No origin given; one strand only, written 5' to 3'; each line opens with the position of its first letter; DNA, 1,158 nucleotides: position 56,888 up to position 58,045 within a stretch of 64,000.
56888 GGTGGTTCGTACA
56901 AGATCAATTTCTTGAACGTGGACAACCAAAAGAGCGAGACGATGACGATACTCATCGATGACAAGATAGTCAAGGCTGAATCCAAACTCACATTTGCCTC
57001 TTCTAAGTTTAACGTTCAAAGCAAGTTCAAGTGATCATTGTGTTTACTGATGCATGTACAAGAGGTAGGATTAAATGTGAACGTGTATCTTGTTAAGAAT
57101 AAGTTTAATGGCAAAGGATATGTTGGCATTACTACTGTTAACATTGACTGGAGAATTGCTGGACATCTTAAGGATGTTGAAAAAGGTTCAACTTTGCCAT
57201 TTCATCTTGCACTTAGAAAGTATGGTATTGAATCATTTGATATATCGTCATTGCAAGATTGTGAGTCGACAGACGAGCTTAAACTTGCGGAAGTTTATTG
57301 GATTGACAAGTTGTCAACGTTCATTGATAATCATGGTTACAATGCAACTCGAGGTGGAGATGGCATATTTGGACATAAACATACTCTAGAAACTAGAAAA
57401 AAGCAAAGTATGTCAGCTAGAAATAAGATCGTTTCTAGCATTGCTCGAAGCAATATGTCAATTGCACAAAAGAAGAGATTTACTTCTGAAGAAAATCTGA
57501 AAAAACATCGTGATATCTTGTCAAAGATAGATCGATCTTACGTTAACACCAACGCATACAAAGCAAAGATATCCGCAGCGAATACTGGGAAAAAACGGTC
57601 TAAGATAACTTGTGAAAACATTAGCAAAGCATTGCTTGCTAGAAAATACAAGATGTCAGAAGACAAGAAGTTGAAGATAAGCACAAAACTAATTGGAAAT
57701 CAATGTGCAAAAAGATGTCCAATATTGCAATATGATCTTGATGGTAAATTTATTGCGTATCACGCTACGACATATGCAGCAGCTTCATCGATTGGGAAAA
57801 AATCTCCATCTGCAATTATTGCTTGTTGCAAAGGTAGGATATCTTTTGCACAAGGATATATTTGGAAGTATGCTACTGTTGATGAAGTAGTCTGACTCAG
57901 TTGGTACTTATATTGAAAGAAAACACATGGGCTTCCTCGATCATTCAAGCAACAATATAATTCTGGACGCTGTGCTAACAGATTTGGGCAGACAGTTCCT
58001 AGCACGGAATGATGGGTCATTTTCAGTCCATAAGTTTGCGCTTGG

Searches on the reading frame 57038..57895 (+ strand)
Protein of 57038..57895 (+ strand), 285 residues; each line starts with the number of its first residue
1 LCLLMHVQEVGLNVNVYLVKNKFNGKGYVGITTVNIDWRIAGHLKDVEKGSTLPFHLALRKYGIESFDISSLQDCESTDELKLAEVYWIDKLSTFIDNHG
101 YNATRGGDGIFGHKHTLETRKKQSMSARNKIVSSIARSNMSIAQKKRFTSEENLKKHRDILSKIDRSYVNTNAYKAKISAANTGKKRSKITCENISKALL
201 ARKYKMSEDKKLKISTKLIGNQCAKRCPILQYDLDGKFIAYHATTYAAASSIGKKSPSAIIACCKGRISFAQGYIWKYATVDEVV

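Call 56: search_protein_families(library=pfam, proteins=[window:57038-57895:+], max_evalue=0.05)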
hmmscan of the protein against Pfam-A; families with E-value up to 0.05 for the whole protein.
window:57038-57895:+ (285 aa): 2 families
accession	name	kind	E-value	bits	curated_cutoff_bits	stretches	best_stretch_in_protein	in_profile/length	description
PF01541.30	GIY-YIG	-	1.8e-08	35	22.6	1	15-94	3-74/78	GIY-YIG catalytic domain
PF07460.16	NUMOD3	-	0.0023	18.2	20.4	0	169-186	3-20/37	NUMOD3 motif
